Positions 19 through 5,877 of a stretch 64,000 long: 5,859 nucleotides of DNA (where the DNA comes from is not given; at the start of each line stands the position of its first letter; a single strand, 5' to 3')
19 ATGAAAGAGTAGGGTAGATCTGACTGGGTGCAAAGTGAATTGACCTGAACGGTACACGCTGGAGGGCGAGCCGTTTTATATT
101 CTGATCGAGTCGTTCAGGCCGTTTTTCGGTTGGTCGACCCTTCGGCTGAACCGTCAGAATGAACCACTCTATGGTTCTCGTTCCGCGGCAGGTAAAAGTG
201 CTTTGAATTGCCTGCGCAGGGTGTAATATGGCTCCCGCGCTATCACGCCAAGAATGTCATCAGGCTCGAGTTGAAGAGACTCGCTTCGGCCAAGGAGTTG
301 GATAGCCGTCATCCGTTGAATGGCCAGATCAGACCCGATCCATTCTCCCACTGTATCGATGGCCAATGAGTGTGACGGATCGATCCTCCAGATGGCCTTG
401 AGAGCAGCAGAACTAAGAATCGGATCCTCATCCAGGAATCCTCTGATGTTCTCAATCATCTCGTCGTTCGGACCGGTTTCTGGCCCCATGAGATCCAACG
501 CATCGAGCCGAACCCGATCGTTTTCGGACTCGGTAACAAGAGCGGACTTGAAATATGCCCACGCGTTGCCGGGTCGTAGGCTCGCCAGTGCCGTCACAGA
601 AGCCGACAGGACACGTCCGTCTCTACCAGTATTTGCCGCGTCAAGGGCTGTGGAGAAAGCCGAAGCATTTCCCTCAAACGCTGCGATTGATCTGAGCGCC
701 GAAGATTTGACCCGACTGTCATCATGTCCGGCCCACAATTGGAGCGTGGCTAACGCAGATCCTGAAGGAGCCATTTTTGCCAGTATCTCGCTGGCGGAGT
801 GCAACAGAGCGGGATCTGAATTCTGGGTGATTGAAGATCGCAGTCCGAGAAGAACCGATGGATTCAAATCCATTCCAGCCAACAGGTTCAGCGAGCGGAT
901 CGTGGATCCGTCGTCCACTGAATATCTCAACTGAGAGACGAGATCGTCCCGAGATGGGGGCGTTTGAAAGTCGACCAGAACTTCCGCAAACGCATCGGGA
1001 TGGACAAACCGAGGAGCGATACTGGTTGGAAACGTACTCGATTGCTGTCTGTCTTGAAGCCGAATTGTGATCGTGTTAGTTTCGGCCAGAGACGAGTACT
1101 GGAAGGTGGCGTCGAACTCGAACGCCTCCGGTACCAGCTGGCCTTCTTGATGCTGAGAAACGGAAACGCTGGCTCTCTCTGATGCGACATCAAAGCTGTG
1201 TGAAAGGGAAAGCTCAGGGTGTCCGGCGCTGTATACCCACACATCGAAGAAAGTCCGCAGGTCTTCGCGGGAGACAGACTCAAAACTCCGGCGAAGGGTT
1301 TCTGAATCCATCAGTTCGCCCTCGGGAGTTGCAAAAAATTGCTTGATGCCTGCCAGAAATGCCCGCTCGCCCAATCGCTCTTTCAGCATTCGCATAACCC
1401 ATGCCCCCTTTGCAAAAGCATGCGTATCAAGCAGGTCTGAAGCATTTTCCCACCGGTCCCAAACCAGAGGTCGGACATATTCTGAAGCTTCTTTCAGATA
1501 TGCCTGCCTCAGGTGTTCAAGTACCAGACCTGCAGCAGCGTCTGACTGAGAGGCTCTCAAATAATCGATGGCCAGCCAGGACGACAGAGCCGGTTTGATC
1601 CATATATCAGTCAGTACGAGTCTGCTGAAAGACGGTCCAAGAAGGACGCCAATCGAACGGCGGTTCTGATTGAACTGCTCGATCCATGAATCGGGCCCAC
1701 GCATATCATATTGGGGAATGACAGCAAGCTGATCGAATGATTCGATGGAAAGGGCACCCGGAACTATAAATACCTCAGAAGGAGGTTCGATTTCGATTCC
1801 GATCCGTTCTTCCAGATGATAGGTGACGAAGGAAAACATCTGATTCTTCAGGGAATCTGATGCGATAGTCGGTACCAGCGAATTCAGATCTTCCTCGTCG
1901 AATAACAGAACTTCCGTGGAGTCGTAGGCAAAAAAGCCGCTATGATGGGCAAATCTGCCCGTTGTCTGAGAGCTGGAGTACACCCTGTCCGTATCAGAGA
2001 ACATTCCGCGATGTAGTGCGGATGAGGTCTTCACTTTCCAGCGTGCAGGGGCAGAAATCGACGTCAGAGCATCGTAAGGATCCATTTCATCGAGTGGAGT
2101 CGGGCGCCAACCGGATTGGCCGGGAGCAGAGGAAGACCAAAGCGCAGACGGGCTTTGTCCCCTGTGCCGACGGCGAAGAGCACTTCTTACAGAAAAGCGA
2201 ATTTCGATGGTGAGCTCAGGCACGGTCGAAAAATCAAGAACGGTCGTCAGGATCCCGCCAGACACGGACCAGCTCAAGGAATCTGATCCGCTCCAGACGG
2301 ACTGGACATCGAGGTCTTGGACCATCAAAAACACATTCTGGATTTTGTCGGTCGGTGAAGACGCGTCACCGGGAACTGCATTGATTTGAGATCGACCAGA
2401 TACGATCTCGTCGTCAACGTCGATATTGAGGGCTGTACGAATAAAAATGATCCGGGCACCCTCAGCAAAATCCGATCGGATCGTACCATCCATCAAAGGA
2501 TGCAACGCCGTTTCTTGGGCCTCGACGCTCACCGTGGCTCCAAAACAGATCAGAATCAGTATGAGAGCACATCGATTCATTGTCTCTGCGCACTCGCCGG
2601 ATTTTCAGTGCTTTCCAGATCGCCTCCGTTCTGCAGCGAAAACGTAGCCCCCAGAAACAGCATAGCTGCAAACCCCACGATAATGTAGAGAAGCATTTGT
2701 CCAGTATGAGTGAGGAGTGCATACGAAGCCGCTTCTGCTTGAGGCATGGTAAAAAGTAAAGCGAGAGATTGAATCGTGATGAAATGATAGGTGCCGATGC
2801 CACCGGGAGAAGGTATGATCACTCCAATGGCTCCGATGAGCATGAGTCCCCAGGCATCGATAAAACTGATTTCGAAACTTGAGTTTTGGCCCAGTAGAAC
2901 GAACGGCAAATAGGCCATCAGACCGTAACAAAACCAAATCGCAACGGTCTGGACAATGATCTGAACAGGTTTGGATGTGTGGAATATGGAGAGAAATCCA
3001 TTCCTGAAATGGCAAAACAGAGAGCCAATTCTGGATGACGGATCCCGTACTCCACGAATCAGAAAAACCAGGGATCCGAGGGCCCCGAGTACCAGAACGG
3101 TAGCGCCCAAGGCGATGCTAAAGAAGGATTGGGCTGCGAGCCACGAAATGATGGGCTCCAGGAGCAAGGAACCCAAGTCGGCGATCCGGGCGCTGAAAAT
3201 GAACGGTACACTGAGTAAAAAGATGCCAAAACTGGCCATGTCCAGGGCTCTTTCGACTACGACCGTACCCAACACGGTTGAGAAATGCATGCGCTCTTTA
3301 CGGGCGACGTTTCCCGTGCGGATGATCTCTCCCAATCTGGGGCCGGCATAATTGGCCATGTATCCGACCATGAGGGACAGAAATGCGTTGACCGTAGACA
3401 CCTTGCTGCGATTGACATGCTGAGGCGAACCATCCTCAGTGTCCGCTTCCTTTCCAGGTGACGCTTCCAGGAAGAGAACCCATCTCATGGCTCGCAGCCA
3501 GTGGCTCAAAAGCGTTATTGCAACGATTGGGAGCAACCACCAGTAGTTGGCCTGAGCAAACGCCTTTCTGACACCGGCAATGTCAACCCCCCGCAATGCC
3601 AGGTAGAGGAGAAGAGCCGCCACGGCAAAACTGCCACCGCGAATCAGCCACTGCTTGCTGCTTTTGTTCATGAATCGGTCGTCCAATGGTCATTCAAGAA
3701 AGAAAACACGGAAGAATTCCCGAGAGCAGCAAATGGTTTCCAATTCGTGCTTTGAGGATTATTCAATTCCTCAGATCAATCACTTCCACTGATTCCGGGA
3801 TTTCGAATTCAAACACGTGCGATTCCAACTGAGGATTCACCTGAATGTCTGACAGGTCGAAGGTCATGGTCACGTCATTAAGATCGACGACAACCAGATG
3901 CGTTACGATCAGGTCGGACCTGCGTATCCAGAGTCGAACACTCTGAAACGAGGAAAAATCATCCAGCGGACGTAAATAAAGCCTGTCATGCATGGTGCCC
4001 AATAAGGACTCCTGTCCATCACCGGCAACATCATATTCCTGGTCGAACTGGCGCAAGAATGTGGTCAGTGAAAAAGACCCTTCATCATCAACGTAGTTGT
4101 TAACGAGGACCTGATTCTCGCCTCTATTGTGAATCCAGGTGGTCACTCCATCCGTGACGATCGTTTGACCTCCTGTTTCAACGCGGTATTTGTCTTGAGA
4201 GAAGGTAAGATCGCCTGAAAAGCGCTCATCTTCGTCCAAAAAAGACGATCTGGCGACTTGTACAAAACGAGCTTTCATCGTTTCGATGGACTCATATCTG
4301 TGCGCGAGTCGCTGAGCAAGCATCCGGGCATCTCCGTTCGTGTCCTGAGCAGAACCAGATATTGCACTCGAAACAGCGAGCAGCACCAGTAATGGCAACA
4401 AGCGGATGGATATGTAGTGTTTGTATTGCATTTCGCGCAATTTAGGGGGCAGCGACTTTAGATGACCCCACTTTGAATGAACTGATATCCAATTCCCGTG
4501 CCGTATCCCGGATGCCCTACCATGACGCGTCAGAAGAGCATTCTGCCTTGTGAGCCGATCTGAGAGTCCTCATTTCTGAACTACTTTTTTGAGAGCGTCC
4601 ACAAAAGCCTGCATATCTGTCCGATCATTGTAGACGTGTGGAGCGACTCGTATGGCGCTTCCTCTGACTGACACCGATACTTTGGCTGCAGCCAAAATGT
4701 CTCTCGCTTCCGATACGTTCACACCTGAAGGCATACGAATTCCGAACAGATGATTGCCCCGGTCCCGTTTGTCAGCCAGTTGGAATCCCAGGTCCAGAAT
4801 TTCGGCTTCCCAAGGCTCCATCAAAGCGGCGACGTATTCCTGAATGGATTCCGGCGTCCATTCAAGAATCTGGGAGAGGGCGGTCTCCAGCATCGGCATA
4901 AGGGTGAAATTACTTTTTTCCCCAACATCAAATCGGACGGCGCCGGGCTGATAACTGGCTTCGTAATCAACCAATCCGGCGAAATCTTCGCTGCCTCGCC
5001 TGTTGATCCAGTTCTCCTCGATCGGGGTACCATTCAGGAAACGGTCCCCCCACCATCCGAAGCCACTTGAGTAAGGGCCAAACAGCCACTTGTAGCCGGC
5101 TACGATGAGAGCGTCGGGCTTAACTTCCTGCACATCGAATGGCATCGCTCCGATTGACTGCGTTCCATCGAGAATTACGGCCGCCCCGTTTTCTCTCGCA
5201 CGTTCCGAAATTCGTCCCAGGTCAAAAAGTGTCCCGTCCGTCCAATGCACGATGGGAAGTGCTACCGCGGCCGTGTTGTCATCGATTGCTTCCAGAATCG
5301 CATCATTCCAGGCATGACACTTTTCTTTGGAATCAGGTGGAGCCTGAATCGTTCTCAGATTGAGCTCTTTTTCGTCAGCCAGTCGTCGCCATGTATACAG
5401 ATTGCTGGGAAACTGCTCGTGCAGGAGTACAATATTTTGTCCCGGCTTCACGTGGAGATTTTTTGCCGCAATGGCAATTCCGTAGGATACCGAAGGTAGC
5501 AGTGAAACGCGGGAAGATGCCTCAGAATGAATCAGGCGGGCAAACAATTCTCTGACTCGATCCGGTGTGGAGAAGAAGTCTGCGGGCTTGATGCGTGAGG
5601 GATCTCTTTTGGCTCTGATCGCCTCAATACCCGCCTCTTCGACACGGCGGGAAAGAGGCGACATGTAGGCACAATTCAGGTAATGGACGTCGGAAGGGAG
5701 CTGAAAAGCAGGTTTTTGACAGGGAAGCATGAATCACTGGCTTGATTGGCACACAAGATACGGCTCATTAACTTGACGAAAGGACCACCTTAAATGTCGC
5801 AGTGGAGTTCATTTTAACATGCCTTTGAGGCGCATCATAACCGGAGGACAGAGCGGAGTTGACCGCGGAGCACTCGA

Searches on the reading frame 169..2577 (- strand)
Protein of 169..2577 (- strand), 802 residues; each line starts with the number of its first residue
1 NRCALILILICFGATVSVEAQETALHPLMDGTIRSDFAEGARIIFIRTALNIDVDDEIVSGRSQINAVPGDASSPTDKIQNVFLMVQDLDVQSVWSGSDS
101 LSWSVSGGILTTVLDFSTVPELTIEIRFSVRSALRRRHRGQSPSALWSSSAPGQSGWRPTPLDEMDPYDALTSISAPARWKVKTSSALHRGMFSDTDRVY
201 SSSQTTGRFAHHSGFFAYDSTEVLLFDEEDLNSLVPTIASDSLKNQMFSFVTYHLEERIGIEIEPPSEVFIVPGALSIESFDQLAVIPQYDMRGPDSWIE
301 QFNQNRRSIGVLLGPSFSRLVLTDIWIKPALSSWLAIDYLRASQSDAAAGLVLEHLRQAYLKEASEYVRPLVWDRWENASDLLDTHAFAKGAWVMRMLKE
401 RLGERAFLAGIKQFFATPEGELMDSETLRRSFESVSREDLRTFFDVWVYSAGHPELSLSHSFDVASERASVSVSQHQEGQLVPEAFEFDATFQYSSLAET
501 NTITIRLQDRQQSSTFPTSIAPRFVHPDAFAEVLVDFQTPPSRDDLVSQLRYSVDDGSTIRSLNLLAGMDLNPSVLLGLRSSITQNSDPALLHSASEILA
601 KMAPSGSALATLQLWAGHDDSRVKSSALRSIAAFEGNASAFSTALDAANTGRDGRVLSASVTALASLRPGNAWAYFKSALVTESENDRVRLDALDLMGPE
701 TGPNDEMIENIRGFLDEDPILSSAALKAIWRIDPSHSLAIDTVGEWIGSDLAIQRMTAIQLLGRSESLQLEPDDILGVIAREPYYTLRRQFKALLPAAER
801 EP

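Call 49: search_protein_families(library=pfam, proteins=[window:169-2577:-], max_evalue=0.00001)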
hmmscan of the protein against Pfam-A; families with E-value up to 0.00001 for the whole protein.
window:169-2577:- (802 aa): 2 families
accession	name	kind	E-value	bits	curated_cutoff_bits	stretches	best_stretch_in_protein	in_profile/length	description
PF01433.26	Peptidase_M1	-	2.9e-10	40.6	27.7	1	323-447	90-218/218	Peptidase family M1 domain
PF13646.12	HEAT_2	-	2.6e-07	31.2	27.7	0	580-665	5-88/88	HEAT repeats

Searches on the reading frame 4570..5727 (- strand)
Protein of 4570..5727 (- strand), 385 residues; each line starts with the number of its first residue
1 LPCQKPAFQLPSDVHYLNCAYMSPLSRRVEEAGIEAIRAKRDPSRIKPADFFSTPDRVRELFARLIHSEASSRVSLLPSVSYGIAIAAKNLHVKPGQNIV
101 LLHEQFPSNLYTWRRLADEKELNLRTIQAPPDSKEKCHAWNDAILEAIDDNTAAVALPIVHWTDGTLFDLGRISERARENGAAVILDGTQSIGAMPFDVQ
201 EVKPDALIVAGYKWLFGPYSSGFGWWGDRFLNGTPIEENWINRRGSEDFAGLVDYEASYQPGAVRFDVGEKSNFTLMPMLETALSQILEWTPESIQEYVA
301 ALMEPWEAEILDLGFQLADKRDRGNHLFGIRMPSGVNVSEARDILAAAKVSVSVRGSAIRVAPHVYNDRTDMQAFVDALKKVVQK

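Call 81: search_protein_families(library=pfam, proteins=[window:4570-5727:-], max_evalue=0.0001)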
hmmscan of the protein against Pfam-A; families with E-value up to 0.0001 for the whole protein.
window:4570-5727:- (385 aa): 1 family
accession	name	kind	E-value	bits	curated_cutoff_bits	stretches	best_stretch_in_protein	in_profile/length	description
PF00266.25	Aminotran_5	-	3.2e-23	82.7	21.5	1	56-359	46-341/371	Aminotransferase class-V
